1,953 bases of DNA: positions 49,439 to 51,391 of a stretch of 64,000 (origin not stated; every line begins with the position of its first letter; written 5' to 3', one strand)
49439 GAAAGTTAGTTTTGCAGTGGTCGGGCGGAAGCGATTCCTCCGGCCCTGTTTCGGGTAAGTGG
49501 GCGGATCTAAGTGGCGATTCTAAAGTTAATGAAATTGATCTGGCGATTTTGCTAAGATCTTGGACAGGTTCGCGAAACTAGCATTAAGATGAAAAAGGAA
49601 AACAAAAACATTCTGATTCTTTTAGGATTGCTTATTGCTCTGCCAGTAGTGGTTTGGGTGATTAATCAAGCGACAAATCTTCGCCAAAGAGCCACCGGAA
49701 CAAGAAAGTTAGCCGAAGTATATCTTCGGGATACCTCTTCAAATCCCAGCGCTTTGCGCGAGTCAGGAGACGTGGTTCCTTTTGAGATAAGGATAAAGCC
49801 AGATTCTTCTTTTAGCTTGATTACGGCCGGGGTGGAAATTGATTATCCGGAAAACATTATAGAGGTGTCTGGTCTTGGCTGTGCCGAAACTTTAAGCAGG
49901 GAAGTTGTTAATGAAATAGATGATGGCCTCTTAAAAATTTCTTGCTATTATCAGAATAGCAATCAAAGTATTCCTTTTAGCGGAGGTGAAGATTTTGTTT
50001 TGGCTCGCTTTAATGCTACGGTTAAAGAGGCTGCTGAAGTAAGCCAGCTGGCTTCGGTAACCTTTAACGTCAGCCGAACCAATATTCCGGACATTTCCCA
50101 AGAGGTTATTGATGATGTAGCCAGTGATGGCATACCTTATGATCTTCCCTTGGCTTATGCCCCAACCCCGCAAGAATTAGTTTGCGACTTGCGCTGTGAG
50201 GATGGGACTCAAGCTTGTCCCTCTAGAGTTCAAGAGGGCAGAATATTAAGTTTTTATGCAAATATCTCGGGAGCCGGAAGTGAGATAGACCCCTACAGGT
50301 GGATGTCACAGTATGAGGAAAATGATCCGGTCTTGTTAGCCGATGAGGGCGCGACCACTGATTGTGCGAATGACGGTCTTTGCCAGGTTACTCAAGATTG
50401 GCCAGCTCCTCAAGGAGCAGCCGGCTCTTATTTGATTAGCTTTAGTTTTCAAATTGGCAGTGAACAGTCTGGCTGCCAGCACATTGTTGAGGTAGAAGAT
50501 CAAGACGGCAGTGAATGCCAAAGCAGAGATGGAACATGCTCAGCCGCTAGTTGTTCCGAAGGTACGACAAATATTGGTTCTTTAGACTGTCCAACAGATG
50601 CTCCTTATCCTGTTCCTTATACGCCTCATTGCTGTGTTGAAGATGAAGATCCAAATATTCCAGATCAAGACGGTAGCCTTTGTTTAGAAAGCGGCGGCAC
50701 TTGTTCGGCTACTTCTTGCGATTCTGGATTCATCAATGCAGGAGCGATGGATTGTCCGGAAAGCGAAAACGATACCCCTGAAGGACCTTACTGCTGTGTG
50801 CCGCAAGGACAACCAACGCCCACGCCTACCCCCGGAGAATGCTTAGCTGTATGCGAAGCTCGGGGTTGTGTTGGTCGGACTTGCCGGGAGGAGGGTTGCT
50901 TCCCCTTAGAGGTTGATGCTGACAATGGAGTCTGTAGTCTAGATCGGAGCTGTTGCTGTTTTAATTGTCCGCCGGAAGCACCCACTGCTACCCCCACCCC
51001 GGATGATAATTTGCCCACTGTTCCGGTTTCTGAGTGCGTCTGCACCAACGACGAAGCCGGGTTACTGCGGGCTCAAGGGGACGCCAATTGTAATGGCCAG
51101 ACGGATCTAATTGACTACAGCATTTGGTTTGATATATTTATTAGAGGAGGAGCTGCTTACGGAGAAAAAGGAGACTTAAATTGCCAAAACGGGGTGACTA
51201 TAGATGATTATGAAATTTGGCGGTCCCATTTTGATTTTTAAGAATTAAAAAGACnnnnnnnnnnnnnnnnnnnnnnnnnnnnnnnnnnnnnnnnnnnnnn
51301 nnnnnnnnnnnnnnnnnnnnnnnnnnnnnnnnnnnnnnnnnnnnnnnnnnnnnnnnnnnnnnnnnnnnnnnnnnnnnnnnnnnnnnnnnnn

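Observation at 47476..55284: Six-gene cluster encoding a modular cohesin/dockerin-like cell-surface assembly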

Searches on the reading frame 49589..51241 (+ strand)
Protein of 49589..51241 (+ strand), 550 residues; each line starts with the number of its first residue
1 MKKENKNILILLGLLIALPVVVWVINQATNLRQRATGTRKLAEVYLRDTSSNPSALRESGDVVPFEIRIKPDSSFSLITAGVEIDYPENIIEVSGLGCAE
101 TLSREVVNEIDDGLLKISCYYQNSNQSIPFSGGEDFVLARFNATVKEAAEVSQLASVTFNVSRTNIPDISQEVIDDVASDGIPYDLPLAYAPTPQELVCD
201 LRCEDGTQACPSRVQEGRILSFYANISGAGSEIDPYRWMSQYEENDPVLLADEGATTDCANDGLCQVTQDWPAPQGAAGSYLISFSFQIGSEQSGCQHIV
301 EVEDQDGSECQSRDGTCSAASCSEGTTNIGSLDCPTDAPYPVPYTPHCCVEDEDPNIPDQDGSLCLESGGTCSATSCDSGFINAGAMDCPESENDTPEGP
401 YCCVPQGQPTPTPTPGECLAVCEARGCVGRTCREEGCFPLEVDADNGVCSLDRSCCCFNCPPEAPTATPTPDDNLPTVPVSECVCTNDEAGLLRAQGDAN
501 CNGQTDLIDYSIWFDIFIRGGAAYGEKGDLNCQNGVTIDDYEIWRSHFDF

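Call 3: search_protein_families(library=pfam, proteins=[window:49589-51241:+], max_evalue=1)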
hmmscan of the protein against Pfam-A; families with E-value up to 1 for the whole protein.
window:49589-51241:+ (550 aa): 0 families

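Call 4: search_protein_families(library=ncbifam, proteins=[window:49589-51241:+], max_evalue=1)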
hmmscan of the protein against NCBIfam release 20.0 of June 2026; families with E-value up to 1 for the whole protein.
window:49589-51241:+ (550 aa): 1 family
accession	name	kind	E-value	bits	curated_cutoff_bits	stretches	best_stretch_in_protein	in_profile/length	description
TIGR02226.1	two_anch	domain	0.091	13.1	23.05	1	7-50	5-49/82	N-terminal double-transmembrane domain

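Call 18: find_homologous_proteins(query=window:49589-51241:+)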
Query window:49589-51241:+ (550 aa): 4 proteins with E <= 0.001 among 8000 candidates.
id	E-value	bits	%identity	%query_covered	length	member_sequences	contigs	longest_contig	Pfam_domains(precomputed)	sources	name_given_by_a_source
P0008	0.0e+0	1280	100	100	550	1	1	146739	-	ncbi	ncbi:MAG: hypothetical protein ABIB61_01395 [Candidatus Shapirobacteria bacterium]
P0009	3.1e-23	100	35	47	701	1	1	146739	-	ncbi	ncbi:MAG: hypothetical protein ABIB61_01390 [Candidatus Shapirobacteria bacterium]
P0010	1.6e-21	95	54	16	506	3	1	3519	PF00963.25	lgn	-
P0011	4.5e-6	44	23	29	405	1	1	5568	PF00404.25,PF00963.25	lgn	-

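Call 83: predict_structure(alignment_id=A12)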
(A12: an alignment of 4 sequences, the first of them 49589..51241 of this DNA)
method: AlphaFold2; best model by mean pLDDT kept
length: 550 residues; sequences in the alignment: 4
mean_pLDDT: 42.0   pTM: 0.32
mean pLDDT of the five models: 42.0, 40.0, 36.7, 35.7, 29.9
residues with pLDDT >= 90: 0; 70-90: 68; 50-70: 84; < 50: 398
segments of 3 or more residues with pLDDT < 50: 1-4, 17-41, 149-156, 167-183, 188-312, 325-346, 350-368, 374-400, 404-550
pLDDT, mean of each block of 10 residues (from residue 1): 54 51 35 33 71 71 82 67 72 82 59 74 62 78 70 48 48 34 48 28 31 29 31 28 24 32 36 32 33 31 35 52 48 38 42 31 43 47 42 34 44 25 22 23 23 22 27 31 25 27 29 34 25 31 36
secondary structure, 60 per line:
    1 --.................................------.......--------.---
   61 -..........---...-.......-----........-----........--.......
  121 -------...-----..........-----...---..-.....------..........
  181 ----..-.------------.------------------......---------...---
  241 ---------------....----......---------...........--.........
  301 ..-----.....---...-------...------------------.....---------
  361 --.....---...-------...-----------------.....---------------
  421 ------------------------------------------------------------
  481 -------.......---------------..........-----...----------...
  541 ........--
elements in order: H3-35 E42-48 E62-71 E75-77 E79-85 E91-98 E104-111 E114-120 E128-130 E136-145 E160-164 H171-180 E220-225 E256-259 E264-269 E279-289 E292-302 H308-312 E316-318 E326-328 E347-351 H363-367 E371-373 E381-383 E401-405 H488-494 H510-519 H538-548

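Call 86: fold_search(model_id=the predicted structure, library=pdb)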
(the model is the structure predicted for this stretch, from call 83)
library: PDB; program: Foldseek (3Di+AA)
matches with E <= 10: 1928; with E <= 0.001: 109
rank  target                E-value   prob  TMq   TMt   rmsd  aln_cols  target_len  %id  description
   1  4fl4_L                1.1e-06  1.00  0.19  0.32  13.0       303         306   12  Scaffoldin conformation and dynamics revealed by a ternary complex from the Clostridium thermocellum cellulosome (released 2012-06-27)
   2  4fl4_C                1.5e-06  1.00  0.19  0.32  13.0       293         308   12  Scaffoldin conformation and dynamics revealed by a ternary complex from the Clostridium thermocellum cellulosome (released 2012-06-27)
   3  3kcp_A                1.7e-06  1.00  0.18  0.31  12.7       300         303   11  Crystal structure of interacting Clostridium thermocellum multimodular components (released 2010-02-09)
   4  6kgc_A                3.0e-06  1.00  0.19  0.66   7.4       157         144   15  Crystal structure of CaDoc0917(R49D)-CaCohA2 complex at pH 5.4 (released 2020-07-08)
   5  6kgf_C                3.7e-06  1.00  0.17  0.59   3.2       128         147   16  Crystal structure of CaDoc0917(R16D)-CaCohA2 complex at pH 8.2 (released 2020-07-08)
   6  2w1n                  4.1e-06  1.00  0.19  0.43  15.4       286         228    9  cohesin and fibronectin type-III double module construct from the Clostridium perfringens glycoside hydrolase GH84C (released 2009-02-03)
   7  4fl4_I                4.6e-06  1.00  0.19  0.32  12.9       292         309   12  Scaffoldin conformation and dynamics revealed by a ternary complex from the Clostridium thermocellum cellulosome (released 2012-06-27)
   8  6kgd_A                5.7e-06  1.00  0.19  0.64   7.5       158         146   15  Crystal structure of CaDoc0917(R49D)-CaCohA2 complex at pH 8.0 (released 2020-07-08)
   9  6kgf_A                8.9e-06  1.00  0.17  0.61   3.3       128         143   16  Crystal structure of CaDoc0917(R16D)-CaCohA2 complex at pH 8.2 (released 2020-07-08)
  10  5nrm_A                1.0e-05  1.00  0.19  0.63   7.8       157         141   13  Crystal structure of the sixth cohesin from Acetivibrio cellulolyticus' scaffoldin B in complex with Cel5 dockerin S51 (released 2018-01-31)
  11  6kge_A                1.4e-05  1.00  0.17  0.61   3.3       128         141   16  Crystal structure of CaDoc0917(R16D)-CaCohA2 complex at pH 5.5 (released 2020-07-08)
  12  4g1e_A                1.4e-05  1.00  0.18  0.11  18.5       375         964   12  Crystal structure of integrin alpha V beta 3 with coil-coiled tag. (released 2012-12-12)
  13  6avu_A                1.5e-05  1.00  0.20  0.13  15.0       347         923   12  Human alpha-V beta-3 Integrin (open conformation) in complex with the therapeutic antibody LM609 (released 2017-11-01)
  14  4dh2_A                2.4e-05  1.00  0.19  0.58   3.7       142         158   13  Crystal structure of Coh-OlpC(Cthe_0452)-Doc435(Cthe_0435) complex: A novel type I Cohesin-Dockerin complex from Clost (released 2012-11-28)
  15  5nrk_A                2.4e-05  1.00  0.19  0.64   7.1       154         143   15  Crystal structure of the sixth cohesin from Acetivibrio cellulolyticus' scaffoldin B in complex with Cel5 dockerin S15 (released 2018-01-31)
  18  2xdh                  3.0e-05  1.00  0.17  0.61   6.1       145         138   15  Non-cellulosomal cohesin from the hyperthermophilic archaeon Archaeoglobus fulgidus (released 2010-05-26)
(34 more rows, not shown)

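Call 106: find_encoding_contigs(protein=P0011, flank=6000, max_places=3)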
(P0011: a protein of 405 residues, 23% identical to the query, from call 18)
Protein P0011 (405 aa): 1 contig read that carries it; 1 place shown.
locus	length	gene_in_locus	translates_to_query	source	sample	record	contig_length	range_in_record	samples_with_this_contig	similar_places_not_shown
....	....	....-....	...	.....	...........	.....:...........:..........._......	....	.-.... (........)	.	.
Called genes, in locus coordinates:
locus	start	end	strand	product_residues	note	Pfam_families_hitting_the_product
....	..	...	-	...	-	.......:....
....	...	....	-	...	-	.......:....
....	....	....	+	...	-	-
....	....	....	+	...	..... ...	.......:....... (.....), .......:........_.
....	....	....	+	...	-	-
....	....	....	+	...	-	-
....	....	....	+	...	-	?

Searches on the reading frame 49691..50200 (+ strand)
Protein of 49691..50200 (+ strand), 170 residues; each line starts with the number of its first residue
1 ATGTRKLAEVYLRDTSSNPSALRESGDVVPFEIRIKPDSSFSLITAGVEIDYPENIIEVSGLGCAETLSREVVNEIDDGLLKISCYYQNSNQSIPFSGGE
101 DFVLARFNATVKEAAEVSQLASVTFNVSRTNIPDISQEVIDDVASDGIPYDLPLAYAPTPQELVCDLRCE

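Call 39: search_solved_structures(query=A7, max_evalue=1)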
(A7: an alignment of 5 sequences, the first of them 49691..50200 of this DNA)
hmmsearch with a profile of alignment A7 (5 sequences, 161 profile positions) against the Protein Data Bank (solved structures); distinct sequences matched with E-value up to 1: 9.
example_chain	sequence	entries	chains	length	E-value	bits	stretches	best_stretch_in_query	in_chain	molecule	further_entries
8z9b_B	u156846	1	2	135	0.11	15.6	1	107-150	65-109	Low molecular weight antigen MTB12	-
1aoh_A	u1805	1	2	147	0.41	13.7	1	18-122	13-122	Cellulosomal-scaffolding protein A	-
7ysg_P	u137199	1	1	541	0.77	12.8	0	68-88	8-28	Secretory component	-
1xed_A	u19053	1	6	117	0.78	12.8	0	68-88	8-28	Polymeric-immunoglobulin receptor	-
6lx3_P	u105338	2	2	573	0.78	12.8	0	67-88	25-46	Polymeric immunoglobulin receptor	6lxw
8sku_E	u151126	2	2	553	0.81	12.8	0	68-88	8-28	Secretory component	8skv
6kxs_P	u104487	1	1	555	0.81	12.8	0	68-88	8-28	Polymeric immunoglobulin receptor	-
6ue7_C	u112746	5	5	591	0.84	12.7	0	68-88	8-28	Polymeric immunoglobulin receptor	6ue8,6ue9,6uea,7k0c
4b97_A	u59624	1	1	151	0.94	12.6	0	102-159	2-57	CELLULOSE BINDING DOMAIN-CONTAINING PROTEIN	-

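Call 41: search_protein_families(library=pfam, alignment_id=A7, max_evalue=1)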
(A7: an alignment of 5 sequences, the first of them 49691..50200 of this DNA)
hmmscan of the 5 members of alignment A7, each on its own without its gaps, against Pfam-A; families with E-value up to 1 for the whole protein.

A. member 1, window:49691-50200:+ (170 aa): 1 family
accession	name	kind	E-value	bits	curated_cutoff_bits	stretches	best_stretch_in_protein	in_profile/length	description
PF22114.2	NUP120_helical_2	-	0.14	12.7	21.5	1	65-142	8-80/184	Nucleoporin NUP120, helical domain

B. families by the number of members that match (of 5 scanned): 6 families
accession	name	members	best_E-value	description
PF00963.24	Cohesin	2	4.9e-07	Cohesin domain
PF25595.1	Phage_TTP_16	1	0.064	Phage tail tube protein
PF02615.19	Ldh_2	1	0.098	Malate/L-lactate dehydrogenase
PF19078.6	Big_12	1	0.1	Bacterial Ig-like domain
PF07238.19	PilZ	1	0.13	PilZ domain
PF22114.2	NUP120_helical_2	1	0.14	Nucleoporin NUP120, helical domain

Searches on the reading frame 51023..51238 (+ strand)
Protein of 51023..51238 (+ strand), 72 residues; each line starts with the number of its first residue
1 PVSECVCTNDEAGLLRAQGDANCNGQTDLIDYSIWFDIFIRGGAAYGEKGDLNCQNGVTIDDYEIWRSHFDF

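Call 63: search_protein_families(library=pfam, proteins=[window:51023-51238:+], max_evalue=10)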
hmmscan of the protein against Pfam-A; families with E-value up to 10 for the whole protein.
seq(72 aa): 0 families
